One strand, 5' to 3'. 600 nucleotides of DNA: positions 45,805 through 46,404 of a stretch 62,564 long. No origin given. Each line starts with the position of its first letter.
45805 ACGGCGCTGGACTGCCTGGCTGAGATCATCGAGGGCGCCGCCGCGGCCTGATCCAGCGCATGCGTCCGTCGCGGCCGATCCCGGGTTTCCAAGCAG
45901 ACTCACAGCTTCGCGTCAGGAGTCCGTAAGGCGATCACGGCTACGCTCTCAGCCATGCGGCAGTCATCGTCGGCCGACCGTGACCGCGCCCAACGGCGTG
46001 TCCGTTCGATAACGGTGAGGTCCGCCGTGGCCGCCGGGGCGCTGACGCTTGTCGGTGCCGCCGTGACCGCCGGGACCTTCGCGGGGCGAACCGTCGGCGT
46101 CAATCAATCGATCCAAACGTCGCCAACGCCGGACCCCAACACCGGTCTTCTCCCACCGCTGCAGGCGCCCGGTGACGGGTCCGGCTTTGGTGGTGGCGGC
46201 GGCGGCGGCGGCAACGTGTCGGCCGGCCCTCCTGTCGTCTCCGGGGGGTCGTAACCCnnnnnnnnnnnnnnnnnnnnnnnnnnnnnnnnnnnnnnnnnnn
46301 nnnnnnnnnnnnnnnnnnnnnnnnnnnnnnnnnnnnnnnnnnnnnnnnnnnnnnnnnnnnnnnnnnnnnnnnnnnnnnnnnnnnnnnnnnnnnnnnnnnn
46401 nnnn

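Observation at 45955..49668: Five-gene flavinylation-based transmembrane electron-transfer module with a micro-substrate ending in SGGS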

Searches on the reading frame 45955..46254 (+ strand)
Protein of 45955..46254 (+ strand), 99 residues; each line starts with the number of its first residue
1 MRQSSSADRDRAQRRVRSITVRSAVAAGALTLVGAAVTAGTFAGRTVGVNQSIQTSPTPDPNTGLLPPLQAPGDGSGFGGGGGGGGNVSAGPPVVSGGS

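Call 3: search_protein_families(library=pfam, proteins=[window:45955-46254:+], max_evalue=0.1)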
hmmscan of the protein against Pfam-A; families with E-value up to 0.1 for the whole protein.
window:45955-46254:+ (99 aa): 0 families

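Call 4: search_protein_families(library=ncbifam, proteins=[window:45955-46254:+], max_evalue=0.1)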
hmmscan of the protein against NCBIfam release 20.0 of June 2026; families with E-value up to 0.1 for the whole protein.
window:45955-46254:+ (99 aa): 2 families
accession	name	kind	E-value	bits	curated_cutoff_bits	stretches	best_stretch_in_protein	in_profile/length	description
NF038083.1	CU044_5270_fam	subfamily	0.017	14.9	100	1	8-64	17-70/284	CU044_5270 family protein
TIGR04032.1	toxin_SdpC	subfamily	0.033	14.1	99.2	1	9-57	103-151/172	sporulation delaying protein family toxin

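Call 6: find_homologous_proteins(query=window:45955-46254:+, max_evalue=0.01)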
Query window:45955-46254:+ (99 aa): 50 proteins with E <= 0.01 among 86 candidates.
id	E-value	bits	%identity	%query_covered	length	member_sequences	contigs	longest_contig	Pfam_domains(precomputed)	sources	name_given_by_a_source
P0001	1.7e-44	168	93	100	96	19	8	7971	-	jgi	jgi:hypothetical protein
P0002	3.5e-36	141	96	72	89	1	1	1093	-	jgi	jgi:hypothetical protein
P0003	6.5e-33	131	97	76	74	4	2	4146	-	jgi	jgi:hypothetical protein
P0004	3.7e-29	119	71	100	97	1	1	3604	-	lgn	-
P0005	7.4e-27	111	67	100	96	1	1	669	-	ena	-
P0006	9.4e-27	111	67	100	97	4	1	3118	-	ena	-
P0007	9.8e-27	111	71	100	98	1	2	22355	-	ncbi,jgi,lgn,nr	ncbi:MAG TPA: hypothetical protein VG520_01965 [Candidatus Dormibacteraeota bacterium]|jgi:hypotheti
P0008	1.9e-26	110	68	100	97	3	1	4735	-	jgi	jgi:hypothetical protein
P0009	6.9e-26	108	66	100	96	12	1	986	-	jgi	-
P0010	8.5e-26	108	68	100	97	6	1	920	-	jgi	jgi:hypothetical protein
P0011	2.2e-25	107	66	100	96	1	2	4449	-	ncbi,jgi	jgi:hypothetical protein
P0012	4.7e-25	106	67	100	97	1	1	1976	-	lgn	-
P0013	1.6e-24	104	66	100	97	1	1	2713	-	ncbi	-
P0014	3.0e-24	103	63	100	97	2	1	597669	-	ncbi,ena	-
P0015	4.0e-24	103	67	100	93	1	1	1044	-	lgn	-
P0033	3.3e-19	87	60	100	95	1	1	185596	-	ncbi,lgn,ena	-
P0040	7.5e-17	79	60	100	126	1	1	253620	-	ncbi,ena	-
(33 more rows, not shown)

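Call 10: find_related_loci(query=A1, collection=genome_contigs, flank=6000)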
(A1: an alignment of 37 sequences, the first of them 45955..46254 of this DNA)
Query A1 (99 aa) in genome_contigs; peptide patterns used: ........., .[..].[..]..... (x = any residue, [..] = any of these).
599 stretches matched a pattern (row limit reached: there are more); 13 encode a relative of the query (tblastn E <= 1e-3); 13 distinct loci.
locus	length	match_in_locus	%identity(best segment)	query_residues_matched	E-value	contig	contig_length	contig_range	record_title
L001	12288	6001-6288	94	1-99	9e-52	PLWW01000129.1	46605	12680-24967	MAG: Candidatus Dormiibacterota bacterium isolate palsa_875 73.20120700_P3D.68_contig_19358, whole genome shotgun sequen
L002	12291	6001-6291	72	1-99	5e-32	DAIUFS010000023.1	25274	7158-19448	MAG TPA_asm: Candidatus Dormiibacterota bacterium isolate CTOTU41489 NODE_1497_length_25274_cov_6.201396, whole genome s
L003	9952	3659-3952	71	1-99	1e-29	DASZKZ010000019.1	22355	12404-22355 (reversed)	MAG TPA_asm: Candidatus Dormiibacterota bacterium isolate SMAG_U5851 k141_1937466, whole genome shotgun sequence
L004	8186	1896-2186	68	1-99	3e-29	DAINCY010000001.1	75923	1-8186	MAG TPA_asm: Candidatus Dormiibacterota bacterium isolate CTOTU41359 NODE_70_length_75923_cov_7.757526, whole genome sho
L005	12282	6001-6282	61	1-99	5e-28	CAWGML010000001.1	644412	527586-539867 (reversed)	MAG: Candidatus Dormibacteraeota bacterium isolate MFD01213.bin.2.104 genome assembly, contig: contig_1638, whole genome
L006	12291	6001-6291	63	1-99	5e-26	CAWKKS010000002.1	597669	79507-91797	MAG: Candidatus Dormibacteraeota bacterium isolate MFD04580.bin.2.87 genome assembly, contig: contig_26336, whole genome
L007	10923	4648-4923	58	1-99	3e-22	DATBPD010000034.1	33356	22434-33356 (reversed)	MAG TPA_asm: Candidatus Dormiibacterota bacterium isolate SMAG_U4068 k141_1658448, whole genome shotgun sequence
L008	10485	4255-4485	65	1-77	9e-21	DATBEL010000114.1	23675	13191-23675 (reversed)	MAG TPA_asm: Candidatus Dormiibacterota bacterium isolate SMAG_U5836 k141_3215354, whole genome shotgun sequence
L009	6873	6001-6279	54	1-85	5e-20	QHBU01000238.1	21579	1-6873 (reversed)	MAG: Candidatus Aeolococcus gillhamiae isolate RRmetagenome_bin12 antarctic_groopm_ref2_bin_242_contig_6491, whole genom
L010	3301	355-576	59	1-72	2e-17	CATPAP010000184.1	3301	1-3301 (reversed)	MAG: Candidatus Dormibacteraeota bacterium isolate COA_Bin_5_2 genome assembly, contig: co_assembly_000000395292, whole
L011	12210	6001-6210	55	7-77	7e-14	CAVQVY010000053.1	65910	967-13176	MAG: Candidatus Dormibacteraeota bacterium isolate MFD10064.bin.2.98 genome assembly, contig: contig_79767, whole genome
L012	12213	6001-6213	58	1-72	1e-11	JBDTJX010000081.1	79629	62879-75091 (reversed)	MAG: Candidatus Dormibacter sp. isolate cluster2_bin.63 k127_3036603, whole genome shotgun sequence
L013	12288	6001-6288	53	1-99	1e-7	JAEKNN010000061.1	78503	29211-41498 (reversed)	MAG: Candidatus Amunia macphersoniae isolate Mitchell_Peninsula_5 NODE_304_length_78503_cov_31.393178, whole genome shot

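Call 25: search_protein_representatives(alignment_id=A2)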
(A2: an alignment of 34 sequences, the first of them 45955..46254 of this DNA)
Query: 34 sequences, 98 profile positions. Proteins with E-value up to 0.001 (for the whole library): 26; up to 1e-10: 8; up to 1e-30: 1. The best 26 are listed.
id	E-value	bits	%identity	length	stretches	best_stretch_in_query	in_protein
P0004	9.6e-41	154.4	-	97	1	1-98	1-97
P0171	4.8e-24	100.9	-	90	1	3-98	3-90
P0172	2.4e-23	98.6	-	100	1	1-98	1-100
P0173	5.4e-19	84.6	-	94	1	1-98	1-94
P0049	7.9e-16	74.5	-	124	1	1-43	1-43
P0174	1.1e-14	70.9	-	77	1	21-97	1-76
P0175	8.3e-13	64.8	-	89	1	1-98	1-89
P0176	6.2e-11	58.8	-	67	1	29-98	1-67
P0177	8.5e-06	42.3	-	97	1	5-81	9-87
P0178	1.1e-05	42.0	-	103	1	7-98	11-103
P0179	4.8e-05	39.9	-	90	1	1-98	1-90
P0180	8.3e-05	39.2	-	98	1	2-81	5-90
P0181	1.2e-04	38.7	-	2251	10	17-40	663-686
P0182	1.3e-04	38.5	-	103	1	6-86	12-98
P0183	1.4e-04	38.4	-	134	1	3-96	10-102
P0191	4.7e-04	36.7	-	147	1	1-93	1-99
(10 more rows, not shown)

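Call 27: find_encoding_contigs(protein=P0178, flank=6000, max_places=3)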
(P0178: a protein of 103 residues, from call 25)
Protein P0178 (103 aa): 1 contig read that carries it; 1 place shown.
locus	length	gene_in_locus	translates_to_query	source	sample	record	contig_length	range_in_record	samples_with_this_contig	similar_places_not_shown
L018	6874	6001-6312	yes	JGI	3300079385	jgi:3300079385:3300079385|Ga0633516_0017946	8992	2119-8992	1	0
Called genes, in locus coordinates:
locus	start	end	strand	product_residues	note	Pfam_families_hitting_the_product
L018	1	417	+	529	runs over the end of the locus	PF13205:Big_5, PF11258:DUF3048, PF17479:DUF3048_C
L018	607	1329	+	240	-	PF13641:Glyco_tranf_2_3 (weak), PF00535:Glycos_transf_2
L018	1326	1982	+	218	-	PF01983:CofC (faint), PF09837:DUF2064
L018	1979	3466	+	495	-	PF00174:Oxidored_molyb, PF03404:Mo-co_dimer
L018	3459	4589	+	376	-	PF01073:3Beta_HSD, PF01370:Epimerase, PF02719:Polysacc_synt_2 (weak), PF05368:NmrA (weak), PF07993:NAD_binding_4 (faint), PF16363:GDP_Man_Dehyd, PF01370:Epimerase, PF16363:GDP_Man_Dehyd, +1 more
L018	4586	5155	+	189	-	-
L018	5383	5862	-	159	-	-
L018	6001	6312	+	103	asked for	-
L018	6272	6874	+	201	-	?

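Call 28: find_encoding_contigs(protein=P0191, flank=6000, max_places=3)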
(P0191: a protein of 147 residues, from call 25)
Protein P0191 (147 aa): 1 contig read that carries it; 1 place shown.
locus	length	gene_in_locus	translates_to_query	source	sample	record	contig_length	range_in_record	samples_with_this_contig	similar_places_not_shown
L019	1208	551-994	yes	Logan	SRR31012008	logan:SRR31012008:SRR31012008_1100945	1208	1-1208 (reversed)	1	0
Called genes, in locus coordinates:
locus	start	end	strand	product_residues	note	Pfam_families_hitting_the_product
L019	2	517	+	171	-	?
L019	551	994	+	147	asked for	-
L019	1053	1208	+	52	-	?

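Call 29: search_protein_families(library=pfam, proteins=[L018:6272-6874:+, L019:2-517:+, L019:1053-1208:+, L018:5383-5862:-, L018:4586-5155:+], max_evalue=0.01)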
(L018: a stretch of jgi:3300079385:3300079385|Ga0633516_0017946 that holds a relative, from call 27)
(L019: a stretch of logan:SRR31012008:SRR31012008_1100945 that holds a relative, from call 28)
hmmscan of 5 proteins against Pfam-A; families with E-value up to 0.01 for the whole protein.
L018:6272-6874:+ (201 aa): 1 family
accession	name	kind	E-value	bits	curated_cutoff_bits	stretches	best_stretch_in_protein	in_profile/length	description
PF02424.20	ApbE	-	5.3e-29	102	25.6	1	31-201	2-164/266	ApbE family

L019:2-517:+ (171 aa): 0 families

L019:1053-1208:+ (52 aa): 1 family
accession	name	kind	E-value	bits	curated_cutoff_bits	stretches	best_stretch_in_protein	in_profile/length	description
PF02424.20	ApbE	-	0.00053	20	25.6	1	14-50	13-49/266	ApbE family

L018:5383-5862:- (159 aa): 0 families

L018:4586-5155:+ (189 aa): 0 families

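Call 32: find_homologous_proteins(query=A3, max_evalue=0.01)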
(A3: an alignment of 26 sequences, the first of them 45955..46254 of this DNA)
Query A3 (26 sequences) (99 aa, profile of the alignment): 100 proteins with E <= 0.01 among 8000 candidates.
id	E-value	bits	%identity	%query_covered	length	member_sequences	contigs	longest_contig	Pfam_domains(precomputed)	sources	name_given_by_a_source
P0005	2.4e-27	113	67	100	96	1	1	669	-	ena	-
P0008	1.1e-26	111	68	100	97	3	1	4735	-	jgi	jgi:hypothetical protein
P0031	2.4e-26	110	64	77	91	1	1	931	-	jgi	jgi:hypothetical protein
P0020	1.2e-25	108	63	100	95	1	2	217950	-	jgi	jgi:hypothetical protein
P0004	1.6e-25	107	71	100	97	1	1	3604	-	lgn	-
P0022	1.8e-25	107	61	100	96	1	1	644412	-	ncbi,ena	-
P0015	3.7e-25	106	67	100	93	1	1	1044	-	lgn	-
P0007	3.8e-25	106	71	100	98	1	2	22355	-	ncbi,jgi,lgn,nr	ncbi:MAG TPA: hypothetical protein VG520_01965 [Candidatus Dormibacteraeota bacterium]|jgi:hypotheti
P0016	4.5e-25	106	63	100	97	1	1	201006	-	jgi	jgi:hypothetical protein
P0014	7.5e-25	105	63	100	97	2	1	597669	-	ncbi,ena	-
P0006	1.3e-24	105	67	100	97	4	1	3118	-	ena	-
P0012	1.6e-24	104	67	100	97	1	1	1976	-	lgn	-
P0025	1.9e-24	104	65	100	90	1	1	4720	-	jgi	jgi:hypothetical protein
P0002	1.9e-24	104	96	72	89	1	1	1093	-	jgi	jgi:hypothetical protein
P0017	3.7e-24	103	62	100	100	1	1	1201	-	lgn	-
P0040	3.1e-22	97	60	100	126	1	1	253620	-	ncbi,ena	-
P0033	7.7e-22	96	60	100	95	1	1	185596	-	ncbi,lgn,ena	-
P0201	4.2e-13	68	31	48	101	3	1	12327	-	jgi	jgi:hypothetical protein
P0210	5.0e-12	64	45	33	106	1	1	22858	-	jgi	jgi:hypothetical protein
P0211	5.2e-12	64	-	-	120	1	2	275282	-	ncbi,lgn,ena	-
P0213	1.4e-11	63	38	38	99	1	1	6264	-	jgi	jgi:hypothetical protein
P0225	8.9e-10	57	-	-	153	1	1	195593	-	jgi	jgi:hypothetical protein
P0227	4.7e-9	55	53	19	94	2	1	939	-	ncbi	-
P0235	4.3e-8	52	34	46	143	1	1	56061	PF05887.17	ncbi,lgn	-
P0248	2.3e-5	43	-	-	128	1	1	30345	-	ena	-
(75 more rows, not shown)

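Call 34: find_encoding_contigs(protein=P0211, flank=5000, max_places=1)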
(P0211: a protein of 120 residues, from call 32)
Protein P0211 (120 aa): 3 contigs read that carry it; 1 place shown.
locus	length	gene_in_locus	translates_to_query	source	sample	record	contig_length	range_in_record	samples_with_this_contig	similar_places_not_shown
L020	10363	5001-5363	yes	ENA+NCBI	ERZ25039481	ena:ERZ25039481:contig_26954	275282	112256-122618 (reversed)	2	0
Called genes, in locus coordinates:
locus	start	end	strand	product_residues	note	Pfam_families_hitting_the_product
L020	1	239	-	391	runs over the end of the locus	PF09992:NAGPA (weak)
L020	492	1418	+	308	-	PF01040:UbiA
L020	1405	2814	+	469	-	PF01565:FAD_binding_4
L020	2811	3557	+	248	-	PF00106:adh_short, PF08659:KR (weak), PF13561:adh_short_C2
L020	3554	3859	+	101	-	-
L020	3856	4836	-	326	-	-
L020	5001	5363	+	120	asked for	-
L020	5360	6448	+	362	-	PF01794:Ferric_reduct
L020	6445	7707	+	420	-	PF01512:Complex1_51K, PF10589:NADH_4Fe-4S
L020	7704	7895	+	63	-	PF13370:Fer4_13 (weak), PF13459:Fer4_15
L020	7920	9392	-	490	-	PF00672:HAMP, PF00512:HisKA, PF02518:HATPase_c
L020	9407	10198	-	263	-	PF00072:Response_reg, PF00486:Trans_reg_C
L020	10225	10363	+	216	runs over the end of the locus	-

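Call 35: find_encoding_contigs(protein=P0225, flank=5000, max_places=1)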
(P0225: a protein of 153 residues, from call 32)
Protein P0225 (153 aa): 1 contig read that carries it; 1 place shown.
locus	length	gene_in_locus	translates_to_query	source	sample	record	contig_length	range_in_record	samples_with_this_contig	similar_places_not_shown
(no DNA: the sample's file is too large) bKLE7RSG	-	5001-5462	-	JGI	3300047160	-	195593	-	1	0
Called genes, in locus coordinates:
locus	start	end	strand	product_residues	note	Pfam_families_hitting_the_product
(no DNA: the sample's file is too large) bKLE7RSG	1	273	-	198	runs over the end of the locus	PF02798:GST_N, PF13417:GST_N_3, PF13409:GST_N_2, PF00043:GST_C, PF14497:GST_C_3 (weak), PF13410:GST_C_2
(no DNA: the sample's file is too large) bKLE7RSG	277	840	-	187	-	PF01872:RibD_C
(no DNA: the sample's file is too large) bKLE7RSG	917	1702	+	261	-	PF12840:HTH_20, PF08327:AHSA1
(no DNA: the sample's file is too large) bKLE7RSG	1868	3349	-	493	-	PF00672:HAMP, PF26769:HAMP_PhoQ (weak), PF00512:HisKA, PF02518:HATPase_c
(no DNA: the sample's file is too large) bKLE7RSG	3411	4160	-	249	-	PF00072:Response_reg, PF00486:Trans_reg_C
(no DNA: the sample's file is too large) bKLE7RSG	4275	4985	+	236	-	-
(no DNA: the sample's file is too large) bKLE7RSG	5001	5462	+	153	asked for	-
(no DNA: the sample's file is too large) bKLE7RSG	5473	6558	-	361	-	-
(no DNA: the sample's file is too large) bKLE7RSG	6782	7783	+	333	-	PF01040:UbiA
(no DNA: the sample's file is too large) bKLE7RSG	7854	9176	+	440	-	PF01565:FAD_binding_4, PF04030:ALO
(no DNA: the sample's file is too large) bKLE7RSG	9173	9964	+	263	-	PF00106:adh_short, PF08659:KR, PF13561:adh_short_C2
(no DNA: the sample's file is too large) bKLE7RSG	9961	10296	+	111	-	-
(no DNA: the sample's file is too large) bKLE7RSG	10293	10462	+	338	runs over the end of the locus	PF02424:ApbE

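Call 36: find_encoding_contigs(protein=P0235, flank=5000, max_places=1)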
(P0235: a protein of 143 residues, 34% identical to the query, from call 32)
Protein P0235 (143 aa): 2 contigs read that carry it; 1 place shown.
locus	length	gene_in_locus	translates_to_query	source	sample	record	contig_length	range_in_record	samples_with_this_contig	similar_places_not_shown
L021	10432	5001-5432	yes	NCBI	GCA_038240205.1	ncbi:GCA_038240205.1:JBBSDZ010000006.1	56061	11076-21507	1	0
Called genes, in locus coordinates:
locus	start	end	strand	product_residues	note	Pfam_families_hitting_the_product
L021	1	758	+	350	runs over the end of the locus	-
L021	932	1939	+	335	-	PF21783:YNCE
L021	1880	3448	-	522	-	PF00672:HAMP, PF00512:HisKA, PF02518:HATPase_c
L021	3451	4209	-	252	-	PF00072:Response_reg, PF00486:Trans_reg_C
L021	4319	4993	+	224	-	-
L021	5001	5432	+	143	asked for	PF05887:Trypan_PARP (weak)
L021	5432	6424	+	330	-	PF02424:ApbE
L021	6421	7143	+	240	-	PF01794:Ferric_reduct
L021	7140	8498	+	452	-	PF01512:Complex1_51K, PF10531:SLBB (weak), PF10589:NADH_4Fe-4S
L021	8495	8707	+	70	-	PF13459:Fer4_15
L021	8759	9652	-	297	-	PF00730:HhH-GPD (weak)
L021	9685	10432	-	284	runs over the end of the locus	PF01370:Epimerase (weak), PF05368:NmrA, PF13460:NAD_binding_10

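Call 37: find_encoding_contigs(protein=P0210, flank=5000, max_places=1)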
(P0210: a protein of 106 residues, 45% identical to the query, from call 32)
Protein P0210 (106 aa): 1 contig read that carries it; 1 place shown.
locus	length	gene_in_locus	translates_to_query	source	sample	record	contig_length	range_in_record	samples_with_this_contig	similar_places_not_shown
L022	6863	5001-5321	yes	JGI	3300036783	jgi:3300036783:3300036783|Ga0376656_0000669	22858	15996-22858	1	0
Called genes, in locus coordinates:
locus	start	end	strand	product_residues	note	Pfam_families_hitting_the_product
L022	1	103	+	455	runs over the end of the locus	PF02518:HATPase_c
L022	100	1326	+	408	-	PF00082:Peptidase_S8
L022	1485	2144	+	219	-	PF00072:Response_reg, PF00196:GerE, PF08281:Sigma70_r4_2 (faint)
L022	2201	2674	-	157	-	-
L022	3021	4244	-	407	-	PF00512:HisKA, PF02518:HATPase_c, PF13581:HATPase_c_2 (weak), PF13589:HATPase_c_3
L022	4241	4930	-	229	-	PF00072:Response_reg, PF00486:Trans_reg_C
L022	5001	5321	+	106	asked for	-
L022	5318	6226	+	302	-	PF02424:ApbE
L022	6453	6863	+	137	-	?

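Call 65: find_encoding_contigs(protein=P0213, flank=5000, max_places=1)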
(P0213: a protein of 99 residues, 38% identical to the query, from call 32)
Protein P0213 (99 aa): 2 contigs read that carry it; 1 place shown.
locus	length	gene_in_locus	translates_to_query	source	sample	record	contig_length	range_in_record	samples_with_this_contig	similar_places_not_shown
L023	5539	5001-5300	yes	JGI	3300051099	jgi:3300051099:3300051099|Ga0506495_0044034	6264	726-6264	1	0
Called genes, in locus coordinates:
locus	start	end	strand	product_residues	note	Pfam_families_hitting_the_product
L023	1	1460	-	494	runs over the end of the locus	PF07690:MFS_1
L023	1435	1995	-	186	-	-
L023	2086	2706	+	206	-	PF00440:TetR_N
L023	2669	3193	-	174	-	PF14512:TM1586_NiRdase (faint), PF00881:Nitroreductase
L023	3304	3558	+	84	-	-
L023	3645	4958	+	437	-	PF00512:HisKA, PF02518:HATPase_c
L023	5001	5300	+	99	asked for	-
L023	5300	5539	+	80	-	?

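Call 66: find_encoding_contigs(protein=P0248, flank=5000, max_places=1)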
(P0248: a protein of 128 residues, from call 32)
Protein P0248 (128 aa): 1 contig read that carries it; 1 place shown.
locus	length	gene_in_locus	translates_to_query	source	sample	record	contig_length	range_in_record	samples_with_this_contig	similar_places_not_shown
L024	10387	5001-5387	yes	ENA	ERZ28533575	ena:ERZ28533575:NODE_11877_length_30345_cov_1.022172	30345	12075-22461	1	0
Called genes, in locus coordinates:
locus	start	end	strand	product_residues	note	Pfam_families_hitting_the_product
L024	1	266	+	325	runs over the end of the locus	PF00005:ABC_tran, PF13304:AAA_21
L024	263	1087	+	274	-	PF12679:ABC2_membrane_2, PF12730:ABC2_membrane_4, PF10920:DUF2705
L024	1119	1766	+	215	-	PF00072:Response_reg, PF00486:Trans_reg_C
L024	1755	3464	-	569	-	PF00072:Response_reg, PF00990:GGDEF, PF00563:EAL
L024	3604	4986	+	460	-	PF00672:HAMP, PF26769:HAMP_PhoQ (weak), PF00512:HisKA, PF02518:HATPase_c, PF13581:HATPase_c_2 (weak)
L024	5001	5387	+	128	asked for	-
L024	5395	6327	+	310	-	PF02424:ApbE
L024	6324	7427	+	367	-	PF01794:Ferric_reduct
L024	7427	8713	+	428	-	PF01512:Complex1_51K, PF10531:SLBB, PF10589:NADH_4Fe-4S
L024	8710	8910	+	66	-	PF13459:Fer4_15, PF13370:Fer4_13 (weak)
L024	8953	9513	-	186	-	PF13420:Acetyltransf_4, PF00583:Acetyltransf_1, PF13508:Acetyltransf_7, PF08445:FR47 (weak)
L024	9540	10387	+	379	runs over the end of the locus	PF02771:Acyl-CoA_dh_N, PF02770:Acyl-CoA_dh_M, PF00441:Acyl-CoA_dh_1, PF08028:Acyl-CoA_dh_2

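Call 67: find_encoding_contigs(protein=P0201, flank=5000, max_places=1)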
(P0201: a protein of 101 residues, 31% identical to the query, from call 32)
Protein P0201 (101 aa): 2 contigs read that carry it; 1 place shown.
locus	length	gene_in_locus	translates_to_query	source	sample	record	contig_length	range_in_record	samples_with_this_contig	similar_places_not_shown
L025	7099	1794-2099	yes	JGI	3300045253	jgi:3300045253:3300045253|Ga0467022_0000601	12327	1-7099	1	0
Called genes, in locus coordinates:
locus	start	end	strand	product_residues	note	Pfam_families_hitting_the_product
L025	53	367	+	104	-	-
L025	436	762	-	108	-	-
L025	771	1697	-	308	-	PF02558:ApbA, PF08546:ApbA_C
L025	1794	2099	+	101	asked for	-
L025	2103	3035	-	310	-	PF02899:Phage_int_SAM_1, PF00589:Phage_integrase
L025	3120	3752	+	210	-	-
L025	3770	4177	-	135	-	PF15956:DUF4760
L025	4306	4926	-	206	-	-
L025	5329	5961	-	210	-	-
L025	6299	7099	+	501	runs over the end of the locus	-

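Call 68: search_protein_families(library=pfam, proteins=[L023:5300-5539:+, L021:4319-4993:+, L020:3856-4836:-], max_evalue=0.01)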
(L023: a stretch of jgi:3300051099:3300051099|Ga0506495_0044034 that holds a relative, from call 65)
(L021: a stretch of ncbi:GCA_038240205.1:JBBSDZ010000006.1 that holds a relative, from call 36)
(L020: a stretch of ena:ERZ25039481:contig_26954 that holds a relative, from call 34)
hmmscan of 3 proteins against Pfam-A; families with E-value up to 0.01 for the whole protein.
L023:5300-5539:+ (80 aa): 1 family
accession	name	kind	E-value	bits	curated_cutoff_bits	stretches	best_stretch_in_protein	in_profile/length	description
PF02424.20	ApbE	-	7.8e-07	29.3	25.6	1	12-79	2-64/266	ApbE family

L021:4319-4993:+ (224 aa): 2 families
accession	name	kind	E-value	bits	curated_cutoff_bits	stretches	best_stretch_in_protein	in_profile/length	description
PF14358.11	DUF4405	-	0.0031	18.4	26.7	1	105-156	2-65/66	Domain of unknown function (DUF4405)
PF01292.26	Ni_hydr_CYTB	-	0.0076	16.5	30.1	1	37-157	14-163/179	Prokaryotic cytochrome b561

L020:3856-4836:- (326 aa): 0 families
